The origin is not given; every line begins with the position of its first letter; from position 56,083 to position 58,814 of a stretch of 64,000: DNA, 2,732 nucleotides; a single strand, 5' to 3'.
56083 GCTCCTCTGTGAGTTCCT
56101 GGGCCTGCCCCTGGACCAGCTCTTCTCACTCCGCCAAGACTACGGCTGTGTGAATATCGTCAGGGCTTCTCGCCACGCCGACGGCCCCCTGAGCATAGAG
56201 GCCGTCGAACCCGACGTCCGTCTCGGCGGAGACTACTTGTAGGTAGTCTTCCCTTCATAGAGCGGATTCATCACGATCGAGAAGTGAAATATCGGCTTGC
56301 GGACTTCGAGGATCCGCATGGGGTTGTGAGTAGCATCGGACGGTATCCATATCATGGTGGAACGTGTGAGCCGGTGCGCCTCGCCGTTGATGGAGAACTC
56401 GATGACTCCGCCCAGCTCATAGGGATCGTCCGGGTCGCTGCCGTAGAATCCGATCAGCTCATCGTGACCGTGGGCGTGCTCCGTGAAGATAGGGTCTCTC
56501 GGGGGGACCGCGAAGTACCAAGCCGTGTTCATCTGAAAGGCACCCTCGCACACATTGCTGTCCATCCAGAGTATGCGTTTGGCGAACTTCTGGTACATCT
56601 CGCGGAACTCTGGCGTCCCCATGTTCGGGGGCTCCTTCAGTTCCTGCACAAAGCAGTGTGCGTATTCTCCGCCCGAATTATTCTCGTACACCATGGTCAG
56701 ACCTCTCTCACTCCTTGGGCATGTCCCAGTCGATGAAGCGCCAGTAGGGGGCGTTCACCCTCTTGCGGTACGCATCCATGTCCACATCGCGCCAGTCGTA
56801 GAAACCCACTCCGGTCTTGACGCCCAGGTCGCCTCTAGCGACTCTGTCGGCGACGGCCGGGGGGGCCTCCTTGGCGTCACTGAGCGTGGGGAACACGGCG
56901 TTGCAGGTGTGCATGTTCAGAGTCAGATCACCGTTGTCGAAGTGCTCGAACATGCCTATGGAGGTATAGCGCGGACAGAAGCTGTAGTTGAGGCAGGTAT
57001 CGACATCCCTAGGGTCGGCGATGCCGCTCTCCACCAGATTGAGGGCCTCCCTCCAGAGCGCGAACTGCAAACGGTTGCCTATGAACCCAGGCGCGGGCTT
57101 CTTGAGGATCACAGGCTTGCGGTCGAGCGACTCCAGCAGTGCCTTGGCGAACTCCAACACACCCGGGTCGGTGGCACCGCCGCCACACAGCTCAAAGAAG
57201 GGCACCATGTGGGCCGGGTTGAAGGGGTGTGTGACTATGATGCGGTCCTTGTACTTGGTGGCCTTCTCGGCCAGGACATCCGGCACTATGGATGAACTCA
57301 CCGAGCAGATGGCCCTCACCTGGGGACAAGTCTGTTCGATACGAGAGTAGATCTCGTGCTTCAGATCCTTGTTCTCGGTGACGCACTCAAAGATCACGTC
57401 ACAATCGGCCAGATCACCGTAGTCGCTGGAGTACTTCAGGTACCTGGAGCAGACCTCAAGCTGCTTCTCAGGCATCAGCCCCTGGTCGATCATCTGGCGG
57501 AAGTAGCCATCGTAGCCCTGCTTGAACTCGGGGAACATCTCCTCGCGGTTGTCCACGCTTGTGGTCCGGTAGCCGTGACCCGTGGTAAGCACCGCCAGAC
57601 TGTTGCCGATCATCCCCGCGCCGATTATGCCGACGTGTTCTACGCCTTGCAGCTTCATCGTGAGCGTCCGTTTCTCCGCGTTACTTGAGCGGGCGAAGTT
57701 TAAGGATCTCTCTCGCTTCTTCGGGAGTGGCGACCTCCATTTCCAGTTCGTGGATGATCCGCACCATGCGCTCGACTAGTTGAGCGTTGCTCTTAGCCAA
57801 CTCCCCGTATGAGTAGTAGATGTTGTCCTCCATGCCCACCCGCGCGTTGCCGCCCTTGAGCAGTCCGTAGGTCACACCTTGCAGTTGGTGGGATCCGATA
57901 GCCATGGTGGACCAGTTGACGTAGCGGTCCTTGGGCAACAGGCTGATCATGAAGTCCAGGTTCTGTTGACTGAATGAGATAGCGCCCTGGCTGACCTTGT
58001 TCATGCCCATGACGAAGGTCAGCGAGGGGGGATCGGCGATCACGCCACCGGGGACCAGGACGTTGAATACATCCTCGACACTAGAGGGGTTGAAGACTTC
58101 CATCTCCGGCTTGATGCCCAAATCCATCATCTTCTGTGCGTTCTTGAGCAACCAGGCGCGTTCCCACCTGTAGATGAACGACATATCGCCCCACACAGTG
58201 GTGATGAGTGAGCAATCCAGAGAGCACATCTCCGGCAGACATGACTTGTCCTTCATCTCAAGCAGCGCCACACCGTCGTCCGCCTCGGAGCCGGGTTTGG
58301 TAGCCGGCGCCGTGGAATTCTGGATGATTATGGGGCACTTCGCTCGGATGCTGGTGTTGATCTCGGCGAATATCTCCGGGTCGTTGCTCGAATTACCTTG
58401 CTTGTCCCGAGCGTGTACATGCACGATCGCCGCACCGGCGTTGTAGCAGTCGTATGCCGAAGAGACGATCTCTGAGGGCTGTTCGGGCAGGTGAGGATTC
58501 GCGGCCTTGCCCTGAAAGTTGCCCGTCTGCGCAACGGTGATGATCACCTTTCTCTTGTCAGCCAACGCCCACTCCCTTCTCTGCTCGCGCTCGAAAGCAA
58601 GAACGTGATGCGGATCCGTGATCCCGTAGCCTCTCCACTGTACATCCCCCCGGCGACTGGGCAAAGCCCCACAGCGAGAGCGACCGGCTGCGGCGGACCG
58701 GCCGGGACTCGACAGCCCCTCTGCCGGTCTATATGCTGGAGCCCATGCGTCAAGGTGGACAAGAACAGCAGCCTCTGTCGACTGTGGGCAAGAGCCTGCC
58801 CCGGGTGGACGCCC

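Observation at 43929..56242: Mop aldehyde oxidoreductase embedded in a 12-kb conserved neighbourhood of unknown function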

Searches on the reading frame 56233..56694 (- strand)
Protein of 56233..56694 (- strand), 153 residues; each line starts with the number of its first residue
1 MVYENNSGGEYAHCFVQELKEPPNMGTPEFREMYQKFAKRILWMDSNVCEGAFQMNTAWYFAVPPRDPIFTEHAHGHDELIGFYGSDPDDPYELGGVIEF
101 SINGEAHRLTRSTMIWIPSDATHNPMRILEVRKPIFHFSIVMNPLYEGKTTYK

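Call 39: search_protein_families(library=pfam, proteins=[window:56233-56694:-], max_evalue=0.00001)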
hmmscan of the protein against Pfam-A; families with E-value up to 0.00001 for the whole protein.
window:56233-56694:- (153 aa): 0 families

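Call 56: search_protein_families(library=ncbifam, proteins=[window:56233-56694:-], max_evalue=0.01)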
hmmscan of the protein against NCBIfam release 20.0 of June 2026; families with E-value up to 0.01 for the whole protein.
window:56233-56694:- (153 aa): 0 families

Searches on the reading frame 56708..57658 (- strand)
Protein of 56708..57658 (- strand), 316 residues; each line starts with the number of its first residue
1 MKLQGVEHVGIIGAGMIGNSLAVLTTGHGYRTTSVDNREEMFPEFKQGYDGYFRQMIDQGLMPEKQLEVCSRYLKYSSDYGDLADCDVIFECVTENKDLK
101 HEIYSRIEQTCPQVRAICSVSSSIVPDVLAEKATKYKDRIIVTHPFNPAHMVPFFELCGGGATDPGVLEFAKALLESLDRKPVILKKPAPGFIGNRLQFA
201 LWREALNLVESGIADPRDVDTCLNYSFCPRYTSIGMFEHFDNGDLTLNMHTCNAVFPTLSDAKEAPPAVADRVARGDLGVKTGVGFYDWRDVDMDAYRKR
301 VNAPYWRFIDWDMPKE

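Call 39: search_protein_families(library=pfam, proteins=[window:56708-57658:-], max_evalue=0.00001)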
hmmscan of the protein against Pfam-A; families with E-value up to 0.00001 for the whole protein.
window:56708-57658:- (316 aa): 2 families
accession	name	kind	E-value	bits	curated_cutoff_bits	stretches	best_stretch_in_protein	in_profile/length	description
PF02737.24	3HCDH_N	-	1.5e-37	129.7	22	1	8-186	1-178/180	3-hydroxyacyl-CoA dehydrogenase, NAD binding domain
PF00725.27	3HCDH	-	8.1e-16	58.8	22.1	1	191-289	1-97/97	3-hydroxyacyl-CoA dehydrogenase, C-terminal domain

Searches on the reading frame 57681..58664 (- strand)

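Call 39: search_protein_families(library=pfam, proteins=[window:57681-58664:-], max_evalue=0.00001)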
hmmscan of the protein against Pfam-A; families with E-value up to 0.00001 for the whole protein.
window:57681-58664:- (327 aa): 1 family
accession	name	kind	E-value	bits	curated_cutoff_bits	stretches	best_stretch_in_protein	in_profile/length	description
PF05853.18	BKACE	-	1.3e-79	267.8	24.8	1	39-323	1-274/274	beta-keto acid cleavage enzyme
